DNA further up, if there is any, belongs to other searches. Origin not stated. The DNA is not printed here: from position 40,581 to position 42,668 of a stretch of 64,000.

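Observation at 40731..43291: Second copy of the secreted triad in which A and the MBL are fused into one polypeptide (Rosetta-stone evidence)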

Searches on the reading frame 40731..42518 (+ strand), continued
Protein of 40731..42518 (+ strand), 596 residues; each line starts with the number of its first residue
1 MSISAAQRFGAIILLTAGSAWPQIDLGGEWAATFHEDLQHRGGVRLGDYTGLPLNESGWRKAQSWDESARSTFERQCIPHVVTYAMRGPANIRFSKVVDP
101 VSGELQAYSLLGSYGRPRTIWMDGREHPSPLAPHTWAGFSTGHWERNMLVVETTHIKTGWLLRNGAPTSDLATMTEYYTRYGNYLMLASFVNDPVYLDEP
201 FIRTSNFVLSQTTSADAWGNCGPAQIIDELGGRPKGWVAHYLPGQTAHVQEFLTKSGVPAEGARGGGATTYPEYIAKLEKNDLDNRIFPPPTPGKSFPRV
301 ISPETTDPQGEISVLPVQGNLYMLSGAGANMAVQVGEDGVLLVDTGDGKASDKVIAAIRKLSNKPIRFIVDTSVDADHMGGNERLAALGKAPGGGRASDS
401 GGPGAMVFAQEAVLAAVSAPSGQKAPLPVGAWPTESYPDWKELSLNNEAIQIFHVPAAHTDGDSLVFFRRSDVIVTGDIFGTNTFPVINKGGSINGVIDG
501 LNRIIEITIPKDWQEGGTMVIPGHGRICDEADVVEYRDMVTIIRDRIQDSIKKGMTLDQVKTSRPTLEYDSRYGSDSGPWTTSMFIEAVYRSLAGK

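Call 26: predict_structure(alignment_id=A1)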
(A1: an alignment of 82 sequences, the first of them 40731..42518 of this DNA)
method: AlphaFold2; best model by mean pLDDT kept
length: 596 residues; sequences in the alignment: 82
mean_pLDDT: 78.2   pTM: 0.82
mean pLDDT of the five models: 78.2, 77.6, 75.4, 75.0, 74.1
residues with pLDDT >= 90: 209; 70-90: 208; 50-70: 125; < 50: 54
segments of 3 or more residues with pLDDT < 50: 21-28, 39-47, 73-75, 77-85, 159-164, 219-224, 226-229
pLDDT, mean of each block of 10 residues (from residue 1): 75 72 46 58 46 74 67 48 48 78 83 65 78 67 85 66 57 83 82 82 77 60 49 70 77 69 60 70 59 72 60 92 94 97 95 96 96 93 92 61 86 88 81 93 96 95 96 96 92 94 84 67 90 85 95 96 90 89 96 87
secondary structure, 60 per line:
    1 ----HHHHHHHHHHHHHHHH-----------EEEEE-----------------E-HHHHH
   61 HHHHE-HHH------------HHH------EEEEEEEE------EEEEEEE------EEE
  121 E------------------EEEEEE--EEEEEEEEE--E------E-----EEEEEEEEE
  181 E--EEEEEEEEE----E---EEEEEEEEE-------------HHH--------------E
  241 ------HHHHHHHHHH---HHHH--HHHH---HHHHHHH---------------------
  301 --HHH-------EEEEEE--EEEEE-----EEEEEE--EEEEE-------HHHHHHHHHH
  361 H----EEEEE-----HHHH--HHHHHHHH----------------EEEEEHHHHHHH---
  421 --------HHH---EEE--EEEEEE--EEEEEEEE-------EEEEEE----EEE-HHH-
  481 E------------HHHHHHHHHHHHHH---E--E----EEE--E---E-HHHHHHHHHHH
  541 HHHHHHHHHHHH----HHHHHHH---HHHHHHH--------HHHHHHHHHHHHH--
elements in order: H5-20 E32-36 H56-64 E91-98 E105-111 E118-121 E140-145 E148-156 E172-181 E184-192 E201-209 H247-256 H260-263 H266-269 H273-279 E313-318 E321-325 E331-336 E339-343 H351-361 E366-370 H376-379 H382-389 E406-410 H411-417 E435-437 E440-445 E448-455 E463-468 E473-475 H494-507 E519-521 H530-552 H557-563 H567-573 H582-594
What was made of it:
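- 40731..40799 (+): Predicted N-terminal signal peptide of the fused protein (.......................). Helix 5-20 in the model (call 26).
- On Rosetta-stone (domain fusion) pair: Only pTM 0.82 of the fused model (call 26) is available.
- The fused model has pTM 0.82 (call 26). pTM 0.82 suggests a packed two-domain model (call 26).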

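Call 30: fold_search(model_id=the predicted structure, library=pdb)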
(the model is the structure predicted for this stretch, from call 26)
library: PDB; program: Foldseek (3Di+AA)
matches with E <= 10: 1193; with E <= 0.001: 453
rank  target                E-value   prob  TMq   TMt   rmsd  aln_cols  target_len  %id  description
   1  8d2z_A                3.8e-15  1.00  0.32  0.59   8.4       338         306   18  Crystal Structure of a Metallo-beta-lactamase superfamily protein from Burkholderia cenocepacia (released 2023-07-05)
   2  8d2z_B                5.6e-15  1.00  0.36  0.67   5.8       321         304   19  Crystal Structure of a Metallo-beta-lactamase superfamily protein from Burkholderia cenocepacia (released 2023-07-05)
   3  2cfz                  3.6e-13  1.00  0.38  0.36   6.3       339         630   16  Crystal structure of SdsA1, an alkylsulfatase from Pseudomonas aeruginosa, in complex with 1-dodecanol (released 2006-04-26)
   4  2cg2                  5.0e-13  1.00  0.38  0.36   7.2       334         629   16  Crystal structure of SdsA1, an alkylsulfatase from Pseudomonas aeruginosa, in complex with sulfate (released 2006-04-26)
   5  2cfu                  5.6e-13  1.00  0.38  0.36   7.3       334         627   16  Crystal structure of SdsA1, an alkylsulfatase from Pseudomonas aeruginosa, in complex with 1-decane-sulfonic-acid. (released 2006-04-26)
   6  6uxu_A                1.3e-12  1.00  0.38  0.72   5.0       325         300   18  X-ray Crystal Structure of Chlorothalonil Dehalogenase: Analyzing the Catalytic Mechanism of Hydrolytic Dehalogenation (released 2020-05-13)
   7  4av7_B                2.0e-12  1.00  0.35  0.33   7.3       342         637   16  Structure determination of the double mutant S233Y F250G from the sec- alkyl sulfatase PisA1 (released 2012-12-05)
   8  2yhe_A                4.5e-12  1.00  0.34  0.32   9.3       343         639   16  Structure determination of the stereoselective inverting sec- alkylsulfatase Pisa1 from Pseudomonas sp. (released 2012-05-16)
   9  4axh_A                6.3e-12  1.00  0.35  0.33   6.3       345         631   15  Structure and mechanism of the first inverting alkylsulfatase specific for secondary alkylsulfatases (released 2012-12-05)
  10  4axh_B                1.1e-11  1.00  0.37  0.35   6.6       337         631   17  Structure and mechanism of the first inverting alkylsulfatase specific for secondary alkylsulfatases (released 2012-12-05)
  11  2yhe_B                1.1e-11  1.00  0.35  0.33   8.7       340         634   16  Structure determination of the stereoselective inverting sec- alkylsulfatase Pisa1 from Pseudomonas sp. (released 2012-05-16)
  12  4av7_A                1.2e-11  1.00  0.35  0.33   6.7       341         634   15  Structure determination of the double mutant S233Y F250G from the sec- alkyl sulfatase PisA1 (released 2012-12-05)
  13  2bg7_A                1.5e-11  1.00  0.31  0.79   3.9       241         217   18  Bacillus cereus metallo-beta-lactamase (BcII) Arg (121) Cys mutant. Solved at pH4.5 using 20 Micromolar ZnSO4 in the b (released 2005-03-31)
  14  2bg2_A                2.2e-11  1.00  0.31  0.79   4.1       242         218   18  Bacillus cereus metallo-beta-lactamase (BcII) Arg (121) Cys mutant. Solved at pH4.5 using 20mM ZnSO4 in the buffer. 1m (released 2005-03-31)
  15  2bc2_A                2.5e-11  1.00  0.31  0.79   4.0       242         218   18  METALLO BETA-LACTAMASE II FROM BACILLUS CEREUS 569/H/9 AT PH 6.0, TRIGONAL CRYSTAL FORM (released 1999-04-20)
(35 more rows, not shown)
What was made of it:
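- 41664..42518 (+): MBL-fold domain of the fused protein. Foldseek hits 8d2z, SdsA1, Chd and B1 MBLs (call 30).
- On Metallo-beta-lactamase superfamily (Pfam PF00753): The MBL domain of the model has high confidence, and Foldseek finds MBL structures (calls 26, 30).
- Closest known: Alkylsulfatases SdsA1 / Pisa1 / YjcS. Same: Foldseek E 4e-13 to 1e-11 on the MBL part (call 30).
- Closest known: 8d2z, Burkholderia cenocepacia MBL-superfamily protein. Same: The closest solved structures by fold (E 4e-15 and 1e-12, call 30).
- The SdsA1 analogy (Foldseek ranks 3-5, call 30). The Foldseek list includes PqsE bound to RhlR (call 30, rank 20).
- Tried and rejected: Foldseek with the fused model was swamped by MBL hits (call 30).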

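Call 40: search_protein_families(library=pfam, proteins=[L033:1873-3498:+, L029:9494-10501:+, L037:12410-15277:-, L023:16633-17607:+, L068:11119-12588:+, L042:2158-4959:-, L029:4440-5768:+, L014:4371-7754:+, L017:1960-3585:-, L021:5681-7828:+], max_evalue=0.001)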
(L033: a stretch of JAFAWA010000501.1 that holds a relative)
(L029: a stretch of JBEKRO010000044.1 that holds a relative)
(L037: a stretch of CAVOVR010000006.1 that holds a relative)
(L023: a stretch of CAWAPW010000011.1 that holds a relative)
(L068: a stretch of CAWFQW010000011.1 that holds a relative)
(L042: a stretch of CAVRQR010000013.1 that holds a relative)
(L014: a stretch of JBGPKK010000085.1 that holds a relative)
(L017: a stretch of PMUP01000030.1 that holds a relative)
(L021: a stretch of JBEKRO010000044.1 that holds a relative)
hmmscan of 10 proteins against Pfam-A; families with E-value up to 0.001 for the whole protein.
L033:1873-3498:+ (542 aa): 1 family
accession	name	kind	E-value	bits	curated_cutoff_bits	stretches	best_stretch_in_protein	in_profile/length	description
PF11954.13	DUF3471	-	1.9e-06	28.7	29.3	1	453-529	6-89/103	Domain of unknown function (DUF3471)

L029:9494-10501:+ (336 aa): 3 families
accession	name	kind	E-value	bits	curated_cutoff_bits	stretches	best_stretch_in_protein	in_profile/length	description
PF00106.31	adh_short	-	9e-57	192.1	26.6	1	100-289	1-189/195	short chain dehydrogenase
PF13561.12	adh_short_C2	-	4.6e-52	177.4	27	1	109-333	6-235/236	Enoyl-(Acyl carrier protein) reductase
PF08659.16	KR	-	7.8e-16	58.9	22.6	1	102-261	3-161/180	KR domain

L037:12410-15277:- (956 aa): 6 families
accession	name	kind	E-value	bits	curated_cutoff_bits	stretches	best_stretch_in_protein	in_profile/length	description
PF01011.28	PQQ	-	3.1e-63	214.9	26.7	2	433-737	1-336/595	Glucose/ethanol/alcohol dehydrogenase, beta-propeller domain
PF13360.13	PQQ_2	-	4.1e-27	95.8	27.6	3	461-576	55-172/233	Outer membrane protein assembly factor BamB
PF13570.13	Beta-prop_ACSF4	-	5e-12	46.3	133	1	457-578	79-190/329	Beta-alanine-activating enzyme, beta-propeller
PF13442.11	Cytochrome_CBB3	-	6.9e-10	39.5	27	1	282-356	2-68/68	Cytochrome C oxidase, cbb3-type, subunit III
PF00034.26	Cytochrom_C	-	7.8e-06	27.6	21.3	1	284-314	2-33/90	Cytochrome c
PF23727.1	Beta-prop_FAM234A_B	-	5.7e-05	22.3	26.4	1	487-555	47-117/467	FAM234A/B beta-propeller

L023:16633-17607:+ (325 aa): 1 family
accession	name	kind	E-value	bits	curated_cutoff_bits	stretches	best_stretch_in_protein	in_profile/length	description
PF02627.25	CMD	-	0.00026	21.4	23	1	183-244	1-62/84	Carboxymuconolactone decarboxylase family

L068:11119-12588:+ (490 aa): 2 families
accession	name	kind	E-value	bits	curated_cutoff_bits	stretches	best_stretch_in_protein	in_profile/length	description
PF07690.21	MFS_1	-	3e-31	109.1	33.4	2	82-430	4-334/347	Major Facilitator Superfamily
PF00083.30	Sugar_tr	-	1.5e-28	100.4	22.3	1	79-472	5-431/452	Sugar (and other) transporter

L042:2158-4959:- (934 aa): 2 families
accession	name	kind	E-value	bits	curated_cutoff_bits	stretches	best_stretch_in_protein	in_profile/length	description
PF12704.14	MacB_PCD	-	1.5e-33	117.3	27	2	129-351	2-204/207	MacB-like periplasmic core domain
PF02687.27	FtsX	-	5.4e-25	88.2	25.5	2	814-927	2-120/120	FtsX-like permease C-terminal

L029:4440-5768:+ (443 aa): 1 family
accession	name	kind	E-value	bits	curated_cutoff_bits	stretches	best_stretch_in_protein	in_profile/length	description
PF05559.16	DUF763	-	4.6e-128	427.4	35.5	1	44-354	1-319/319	Protein of unknown function (DUF763)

L014:4371-7754:+ (1128 aa): 3 families
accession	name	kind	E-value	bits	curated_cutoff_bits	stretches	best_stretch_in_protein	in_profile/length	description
PF13620.12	CarboxypepD_reg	-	2.2e-16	60.4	32.3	1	33-115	1-82/82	Carboxypeptidase regulatory-like domain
PF13715.12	CarbopepD_reg_2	-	2.7e-07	31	32.2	1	34-116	1-78/88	CarboxypepD_reg-like domain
PF17210.9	SdrD_B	-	0.00011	22.8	29.7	1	40-94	18-72/112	SdrD B-like domain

L017:1960-3585:- (542 aa): 5 families
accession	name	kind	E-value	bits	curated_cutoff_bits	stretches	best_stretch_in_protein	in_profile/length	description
PF13692.12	Glyco_trans_1_4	-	5.2e-33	114.7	27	1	369-499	2-141/142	Glycosyl transferases group 1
PF00534.26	Glycos_transf_1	-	1.3e-31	109.8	26.4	1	356-512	3-170/172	Glycosyl transferases group 1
PF13439.12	Glyco_transf_4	-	4e-19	69.7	28.5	1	203-345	3-168/170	Glycosyltransferase Family 4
PF13579.12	Glyco_trans_4_4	-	4.6e-10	40.5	29.7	1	203-342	2-158/158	Glycosyl transferase 4-like domain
PF20706.3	GT4-conflict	-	3.8e-07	29.9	26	1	430-476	277-323/385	Family 4 Glycosyltransferase in conflict systems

L021:5681-7828:+ (716 aa): 1 family
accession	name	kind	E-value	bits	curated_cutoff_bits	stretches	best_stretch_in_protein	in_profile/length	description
PF04185.19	Phosphoesterase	-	2.6e-54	185.2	23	2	293-676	96-356/356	Phosphoesterase family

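Call 51: list_cluster_members(proteins=[window:40731-42518:+, window:42518-43288:+, window:3011-3946:+, window:3946-4884:+, window:4884-5696:+])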
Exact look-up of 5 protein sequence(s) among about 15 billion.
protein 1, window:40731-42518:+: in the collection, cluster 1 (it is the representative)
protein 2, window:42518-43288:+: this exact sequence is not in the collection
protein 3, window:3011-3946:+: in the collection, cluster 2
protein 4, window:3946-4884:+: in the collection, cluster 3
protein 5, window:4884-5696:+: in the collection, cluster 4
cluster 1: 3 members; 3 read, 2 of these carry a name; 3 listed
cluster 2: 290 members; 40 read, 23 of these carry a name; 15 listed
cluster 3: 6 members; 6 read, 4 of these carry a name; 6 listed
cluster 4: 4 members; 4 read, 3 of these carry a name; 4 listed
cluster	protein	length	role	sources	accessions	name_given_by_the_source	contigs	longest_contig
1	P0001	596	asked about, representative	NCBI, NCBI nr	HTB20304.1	MAG TPA: MBL fold metallo-hydrolase [Bryobacteraceae bacterium] | MBL fold metallo-hydrolase [Bryobacteraceae bacterium]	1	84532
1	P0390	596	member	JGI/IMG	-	glyoxylase-like metal-dependent hydrolase (beta-lactamase superfamily II)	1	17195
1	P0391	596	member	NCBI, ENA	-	-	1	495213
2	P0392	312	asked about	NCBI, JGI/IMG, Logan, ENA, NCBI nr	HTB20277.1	MAG TPA: hypothetical protein VK708_19270 [Bryobacteraceae bacterium] | hypothetical protein | hypothetical protein [Bryobacteraceae bacterium]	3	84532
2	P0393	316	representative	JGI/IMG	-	hypothetical protein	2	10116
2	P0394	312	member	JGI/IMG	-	hypothetical protein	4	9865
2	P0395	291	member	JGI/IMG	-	hypothetical protein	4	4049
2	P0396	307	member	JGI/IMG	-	hypothetical protein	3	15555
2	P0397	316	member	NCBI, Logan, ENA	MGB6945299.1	MAG: hypothetical protein WBE37_23070 [Bryobacteraceae bacterium]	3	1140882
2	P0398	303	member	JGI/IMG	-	hypothetical protein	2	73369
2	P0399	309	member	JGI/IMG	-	hypothetical protein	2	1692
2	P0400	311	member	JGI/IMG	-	hypothetical protein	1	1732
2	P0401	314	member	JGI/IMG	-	hypothetical protein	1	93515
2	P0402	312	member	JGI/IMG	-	hypothetical protein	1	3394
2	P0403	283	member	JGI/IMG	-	hypothetical protein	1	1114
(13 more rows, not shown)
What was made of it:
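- The window comes from a metagenome-assembled genome (call 51).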

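Call 61: search_protein_families(library=pfam, proteins=[L076:4708-5691:+, L076:5729-6664:+, L076:6732-7217:+, L076:7263-7910:+, L076:10605-11522:+, L076:11522-12061:+, L076:12039-13592:+, L064:4985-7732:+, L073:6287-7633:+, L069:6092-7894:-], max_evalue=0.001)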
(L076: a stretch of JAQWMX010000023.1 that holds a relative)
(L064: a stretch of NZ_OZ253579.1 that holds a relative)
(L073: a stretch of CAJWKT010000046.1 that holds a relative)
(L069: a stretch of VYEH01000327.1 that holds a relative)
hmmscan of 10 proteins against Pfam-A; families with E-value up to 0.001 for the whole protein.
L076:4708-5691:+ (328 aa): 1 family
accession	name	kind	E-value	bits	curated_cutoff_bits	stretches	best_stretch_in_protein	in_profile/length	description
PF04381.17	RdgC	-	4.8e-101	338.4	25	1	6-310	1-297/298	Putative exonuclease, RdgC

L076:5729-6664:+ (312 aa): 6 families
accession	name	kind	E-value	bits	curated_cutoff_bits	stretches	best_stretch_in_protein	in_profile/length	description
PF13410.11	GST_C_2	-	6.8e-12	45.8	24.9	1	194-263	3-68/69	Glutathione S-transferase, C-terminal domain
PF00043.30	GST_C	-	6.1e-08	33.3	20.7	1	201-269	30-93/93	Glutathione S-transferase, C-terminal domain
PF14497.11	GST_C_3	-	5.8e-05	23.7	21.6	1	201-272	30-98/104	Glutathione S-transferase, C-terminal domain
PF21972.1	Arc1p_N_like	-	7.2e-05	23.5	27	1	201-265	16-77/81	Nuclear-export cofactor Arc1p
PF13409.12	GST_N_2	-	7.7e-05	23.7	25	1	84-146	9-69/70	Glutathione S-transferase, N-terminal domain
PF02798.26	GST_N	-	0.00033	21.4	20.9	1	78-145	18-75/76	Glutathione S-transferase, N-terminal domain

L076:6732-7217:+ (162 aa): 0 families

L076:7263-7910:+ (216 aa): 1 family
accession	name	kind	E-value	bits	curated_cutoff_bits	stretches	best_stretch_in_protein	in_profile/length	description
PF20238.4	BIM1-like_dom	-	2.4e-05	25.2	27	0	40-205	1-122/140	Copper acquisition factor BIM1-like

L076:10605-11522:+ (306 aa): 2 families
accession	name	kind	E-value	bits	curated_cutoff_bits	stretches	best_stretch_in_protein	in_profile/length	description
PF00753.33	Lactamase_B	-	3.5e-18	66.7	22.7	1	48-222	4-187/196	Metallo-beta-lactamase superfamily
PF12706.13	Lactamase_B_2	-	0.00017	21.7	27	1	81-191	25-143/200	Beta-lactamase superfamily domain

L076:11522-12061:+ (180 aa): 2 families
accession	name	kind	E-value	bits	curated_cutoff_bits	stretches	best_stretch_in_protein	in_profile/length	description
PF12680.13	SnoaL_2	-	1.4e-08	35.7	27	1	55-166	7-102/102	SnoaL-like domain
PF07366.18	SnoaL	-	0.00015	22.1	28.4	0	59-99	14-51/126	SnoaL-like polyketide cyclase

L076:12039-13592:+ (518 aa): 1 family
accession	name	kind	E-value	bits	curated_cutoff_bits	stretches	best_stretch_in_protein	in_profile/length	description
PF00753.33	Lactamase_B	-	1.6e-08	35.2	22.7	1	326-443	34-151/196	Metallo-beta-lactamase superfamily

L064:4985-7732:+ (916 aa): 2 families
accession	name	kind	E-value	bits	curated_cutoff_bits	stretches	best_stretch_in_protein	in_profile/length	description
PF01433.26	Peptidase_M1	-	4.2e-53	180.6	27.7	1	307-517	6-217/218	Peptidase family M1 domain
PF17900.6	Peptidase_M1_N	-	6.9e-13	49.6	25.8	1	193-264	114-186/186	Peptidase M1 N-terminal domain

L073:6287-7633:+ (449 aa): 2 families
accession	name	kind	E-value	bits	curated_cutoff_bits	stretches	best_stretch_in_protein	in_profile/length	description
PF01144.29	CoA_trans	-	1.4e-98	329.1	23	2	10-218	3-216/217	Coenzyme A transferase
PF16957.11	Mal_decarbox_Al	-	3.1e-05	22.9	25.4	1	150-279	136-264/546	Malonate decarboxylase, alpha subunit, transporter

L069:6092-7894:- (601 aa): 2 families
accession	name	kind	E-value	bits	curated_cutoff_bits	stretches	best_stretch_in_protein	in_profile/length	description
PF07519.17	Tannase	-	3e-94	317.1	29.8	1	114-589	10-483/490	Tannase and feruloyl esterase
PF00326.27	Peptidase_S9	-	1.3e-05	25.2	22.6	0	472-547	143-208/213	Prolyl oligopeptidase family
